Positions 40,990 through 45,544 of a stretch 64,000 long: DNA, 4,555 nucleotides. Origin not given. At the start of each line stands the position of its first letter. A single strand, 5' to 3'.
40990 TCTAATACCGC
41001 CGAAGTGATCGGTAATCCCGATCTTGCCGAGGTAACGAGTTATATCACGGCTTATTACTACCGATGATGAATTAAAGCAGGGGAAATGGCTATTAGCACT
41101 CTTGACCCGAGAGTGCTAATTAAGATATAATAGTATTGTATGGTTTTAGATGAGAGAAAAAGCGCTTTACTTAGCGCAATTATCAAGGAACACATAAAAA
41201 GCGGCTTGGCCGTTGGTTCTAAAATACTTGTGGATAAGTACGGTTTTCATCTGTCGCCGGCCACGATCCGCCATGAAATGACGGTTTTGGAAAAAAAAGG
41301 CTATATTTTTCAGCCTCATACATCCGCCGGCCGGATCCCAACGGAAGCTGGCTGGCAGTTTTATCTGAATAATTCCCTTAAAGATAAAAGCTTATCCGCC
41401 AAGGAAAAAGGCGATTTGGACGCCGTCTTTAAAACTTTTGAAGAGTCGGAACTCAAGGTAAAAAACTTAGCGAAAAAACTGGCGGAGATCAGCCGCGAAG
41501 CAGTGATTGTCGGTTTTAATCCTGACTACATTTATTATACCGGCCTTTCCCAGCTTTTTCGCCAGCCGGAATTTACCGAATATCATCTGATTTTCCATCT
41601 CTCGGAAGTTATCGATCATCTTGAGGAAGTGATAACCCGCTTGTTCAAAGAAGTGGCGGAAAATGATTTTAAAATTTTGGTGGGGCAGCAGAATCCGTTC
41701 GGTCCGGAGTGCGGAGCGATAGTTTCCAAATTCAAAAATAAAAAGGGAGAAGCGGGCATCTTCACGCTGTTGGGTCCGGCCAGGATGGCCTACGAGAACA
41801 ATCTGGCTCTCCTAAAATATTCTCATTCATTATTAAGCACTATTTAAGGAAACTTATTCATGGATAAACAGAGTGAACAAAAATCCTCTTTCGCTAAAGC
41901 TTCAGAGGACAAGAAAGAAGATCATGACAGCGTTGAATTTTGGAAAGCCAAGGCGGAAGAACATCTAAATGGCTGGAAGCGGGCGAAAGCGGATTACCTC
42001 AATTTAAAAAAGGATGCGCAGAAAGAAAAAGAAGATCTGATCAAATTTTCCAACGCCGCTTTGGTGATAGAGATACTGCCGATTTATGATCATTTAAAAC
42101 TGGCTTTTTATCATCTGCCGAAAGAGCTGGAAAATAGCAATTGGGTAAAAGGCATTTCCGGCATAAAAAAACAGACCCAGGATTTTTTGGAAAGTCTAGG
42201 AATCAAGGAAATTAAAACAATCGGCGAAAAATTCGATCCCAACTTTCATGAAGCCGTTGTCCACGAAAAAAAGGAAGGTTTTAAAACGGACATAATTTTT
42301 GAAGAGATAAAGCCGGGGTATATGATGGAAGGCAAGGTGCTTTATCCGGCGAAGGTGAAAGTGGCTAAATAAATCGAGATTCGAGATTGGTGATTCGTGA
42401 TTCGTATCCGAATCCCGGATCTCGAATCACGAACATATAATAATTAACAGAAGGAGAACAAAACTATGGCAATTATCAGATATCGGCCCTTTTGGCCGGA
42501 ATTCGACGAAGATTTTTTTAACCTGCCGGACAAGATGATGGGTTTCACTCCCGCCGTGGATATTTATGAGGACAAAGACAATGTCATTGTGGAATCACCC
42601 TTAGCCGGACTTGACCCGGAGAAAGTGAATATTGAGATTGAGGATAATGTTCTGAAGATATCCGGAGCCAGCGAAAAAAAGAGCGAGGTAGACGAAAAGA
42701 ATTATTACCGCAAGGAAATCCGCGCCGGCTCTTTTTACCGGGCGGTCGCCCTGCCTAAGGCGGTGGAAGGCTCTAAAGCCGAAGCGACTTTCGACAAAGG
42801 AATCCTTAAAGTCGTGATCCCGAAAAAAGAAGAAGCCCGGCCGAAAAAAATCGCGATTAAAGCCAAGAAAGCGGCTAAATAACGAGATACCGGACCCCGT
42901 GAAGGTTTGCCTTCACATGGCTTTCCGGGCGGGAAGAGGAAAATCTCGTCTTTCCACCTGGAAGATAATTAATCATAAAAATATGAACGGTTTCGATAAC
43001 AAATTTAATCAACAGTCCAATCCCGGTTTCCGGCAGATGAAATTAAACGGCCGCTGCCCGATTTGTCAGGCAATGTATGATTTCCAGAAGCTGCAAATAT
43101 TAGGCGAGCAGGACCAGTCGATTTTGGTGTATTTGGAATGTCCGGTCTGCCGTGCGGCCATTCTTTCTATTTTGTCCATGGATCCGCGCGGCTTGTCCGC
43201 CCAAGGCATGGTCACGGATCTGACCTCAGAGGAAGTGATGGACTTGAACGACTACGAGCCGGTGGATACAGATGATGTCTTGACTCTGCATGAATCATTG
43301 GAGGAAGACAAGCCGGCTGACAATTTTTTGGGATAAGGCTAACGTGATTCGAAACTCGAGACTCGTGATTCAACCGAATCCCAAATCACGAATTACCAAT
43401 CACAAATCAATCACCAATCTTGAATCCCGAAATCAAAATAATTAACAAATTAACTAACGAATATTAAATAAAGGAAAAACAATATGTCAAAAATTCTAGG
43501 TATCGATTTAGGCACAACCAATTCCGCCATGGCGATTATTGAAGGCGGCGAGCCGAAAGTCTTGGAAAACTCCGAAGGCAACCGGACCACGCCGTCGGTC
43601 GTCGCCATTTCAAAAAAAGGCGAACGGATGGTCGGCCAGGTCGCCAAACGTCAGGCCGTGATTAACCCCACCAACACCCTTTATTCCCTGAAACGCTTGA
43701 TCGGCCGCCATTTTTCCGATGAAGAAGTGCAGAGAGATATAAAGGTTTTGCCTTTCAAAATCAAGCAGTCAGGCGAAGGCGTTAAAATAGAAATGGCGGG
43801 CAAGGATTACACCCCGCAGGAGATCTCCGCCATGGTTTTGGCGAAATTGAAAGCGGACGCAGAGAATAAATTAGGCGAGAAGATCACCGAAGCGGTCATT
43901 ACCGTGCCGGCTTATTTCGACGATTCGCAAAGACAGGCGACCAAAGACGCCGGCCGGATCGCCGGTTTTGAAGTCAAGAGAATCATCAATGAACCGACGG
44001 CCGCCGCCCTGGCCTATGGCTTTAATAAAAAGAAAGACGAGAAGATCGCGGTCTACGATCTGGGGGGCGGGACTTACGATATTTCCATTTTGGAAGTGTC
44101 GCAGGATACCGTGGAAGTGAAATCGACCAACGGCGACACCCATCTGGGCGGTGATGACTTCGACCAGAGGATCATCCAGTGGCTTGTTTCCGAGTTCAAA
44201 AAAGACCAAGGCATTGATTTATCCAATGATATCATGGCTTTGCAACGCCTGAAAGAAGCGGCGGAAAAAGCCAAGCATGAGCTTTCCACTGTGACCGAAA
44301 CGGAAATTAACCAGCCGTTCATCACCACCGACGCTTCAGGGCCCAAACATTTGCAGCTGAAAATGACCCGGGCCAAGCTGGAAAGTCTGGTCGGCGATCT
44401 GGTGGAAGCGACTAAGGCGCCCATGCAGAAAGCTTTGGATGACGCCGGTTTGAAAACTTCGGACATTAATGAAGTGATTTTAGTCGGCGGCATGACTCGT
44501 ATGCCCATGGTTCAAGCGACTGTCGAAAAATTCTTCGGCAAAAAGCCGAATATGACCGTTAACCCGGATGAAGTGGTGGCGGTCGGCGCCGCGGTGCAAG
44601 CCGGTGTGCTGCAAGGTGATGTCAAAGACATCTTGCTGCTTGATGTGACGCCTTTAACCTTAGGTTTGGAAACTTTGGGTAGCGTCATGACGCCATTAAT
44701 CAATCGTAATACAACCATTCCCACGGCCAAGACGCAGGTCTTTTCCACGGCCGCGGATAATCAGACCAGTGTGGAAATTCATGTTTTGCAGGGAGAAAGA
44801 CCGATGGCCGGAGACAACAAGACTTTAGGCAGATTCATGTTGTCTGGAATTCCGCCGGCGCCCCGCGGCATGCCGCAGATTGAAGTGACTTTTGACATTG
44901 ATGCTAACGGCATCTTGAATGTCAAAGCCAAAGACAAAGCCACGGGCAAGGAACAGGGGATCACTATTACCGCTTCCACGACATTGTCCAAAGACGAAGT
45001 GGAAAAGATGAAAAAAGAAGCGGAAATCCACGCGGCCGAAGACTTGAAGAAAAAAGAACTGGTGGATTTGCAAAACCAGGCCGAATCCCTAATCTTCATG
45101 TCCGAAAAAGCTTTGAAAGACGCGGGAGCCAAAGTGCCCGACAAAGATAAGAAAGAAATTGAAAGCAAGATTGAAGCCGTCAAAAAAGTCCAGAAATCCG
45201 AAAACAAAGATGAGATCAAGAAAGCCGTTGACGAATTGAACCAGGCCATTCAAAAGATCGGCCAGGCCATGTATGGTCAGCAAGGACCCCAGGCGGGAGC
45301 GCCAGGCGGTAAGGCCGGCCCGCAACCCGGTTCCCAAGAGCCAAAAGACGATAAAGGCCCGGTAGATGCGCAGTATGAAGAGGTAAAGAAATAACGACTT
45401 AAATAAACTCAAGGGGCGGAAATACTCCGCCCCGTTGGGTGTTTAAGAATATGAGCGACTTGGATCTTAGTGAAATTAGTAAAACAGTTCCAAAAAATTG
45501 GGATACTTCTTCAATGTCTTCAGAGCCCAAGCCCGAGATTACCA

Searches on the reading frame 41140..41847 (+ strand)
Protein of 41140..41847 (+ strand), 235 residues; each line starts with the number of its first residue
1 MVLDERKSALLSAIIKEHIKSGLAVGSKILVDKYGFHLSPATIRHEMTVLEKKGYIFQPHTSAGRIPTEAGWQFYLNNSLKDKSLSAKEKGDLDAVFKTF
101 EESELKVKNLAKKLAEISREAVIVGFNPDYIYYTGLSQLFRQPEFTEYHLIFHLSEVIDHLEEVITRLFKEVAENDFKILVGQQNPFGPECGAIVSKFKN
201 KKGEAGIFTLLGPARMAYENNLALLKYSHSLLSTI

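Call 52: search_protein_families(library=pfam, proteins=[window:41140-41847:+], max_evalue=0.00001)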
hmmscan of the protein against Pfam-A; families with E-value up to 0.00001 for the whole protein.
window:41140-41847:+ (235 aa): 1 family
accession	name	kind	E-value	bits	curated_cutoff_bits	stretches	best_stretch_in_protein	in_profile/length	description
PF01628.27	HrcA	-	2.7e-12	47.6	22.2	1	75-220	77-213/215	HrcA protein C terminal domain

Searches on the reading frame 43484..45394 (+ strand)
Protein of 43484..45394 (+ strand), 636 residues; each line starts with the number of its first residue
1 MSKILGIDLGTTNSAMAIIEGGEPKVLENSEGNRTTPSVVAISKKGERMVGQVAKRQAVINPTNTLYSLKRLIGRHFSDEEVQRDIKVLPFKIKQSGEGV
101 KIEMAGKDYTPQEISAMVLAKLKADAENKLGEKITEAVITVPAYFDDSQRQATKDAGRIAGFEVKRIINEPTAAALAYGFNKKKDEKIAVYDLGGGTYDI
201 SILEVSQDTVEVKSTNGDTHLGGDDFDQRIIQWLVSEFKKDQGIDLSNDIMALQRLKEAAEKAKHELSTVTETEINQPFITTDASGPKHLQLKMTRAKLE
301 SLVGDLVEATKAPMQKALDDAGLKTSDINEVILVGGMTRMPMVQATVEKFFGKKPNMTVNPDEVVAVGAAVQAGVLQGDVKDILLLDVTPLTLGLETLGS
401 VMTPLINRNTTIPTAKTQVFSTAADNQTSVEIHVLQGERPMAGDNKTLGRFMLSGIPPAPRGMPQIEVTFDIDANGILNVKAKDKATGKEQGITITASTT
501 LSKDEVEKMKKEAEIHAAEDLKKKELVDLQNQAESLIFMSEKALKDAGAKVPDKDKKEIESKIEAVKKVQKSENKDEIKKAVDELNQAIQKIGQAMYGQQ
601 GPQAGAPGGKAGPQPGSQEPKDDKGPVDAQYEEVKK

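Call 18: search_protein_families(library=pfam, proteins=[window:43484-45394:+], max_evalue=0.00001)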
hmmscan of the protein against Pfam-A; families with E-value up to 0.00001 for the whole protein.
window:43484-45394:+ (636 aa): 2 families
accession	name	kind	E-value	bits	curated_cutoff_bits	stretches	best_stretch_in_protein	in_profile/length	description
PF00012.26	HSP70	-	3.6e-259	861.4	20.6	1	4-597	1-598/599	Hsp70 protein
PF06723.19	MreB_Mbl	-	8.8e-18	64.6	27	1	121-370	80-316/327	MreB/Mbl protein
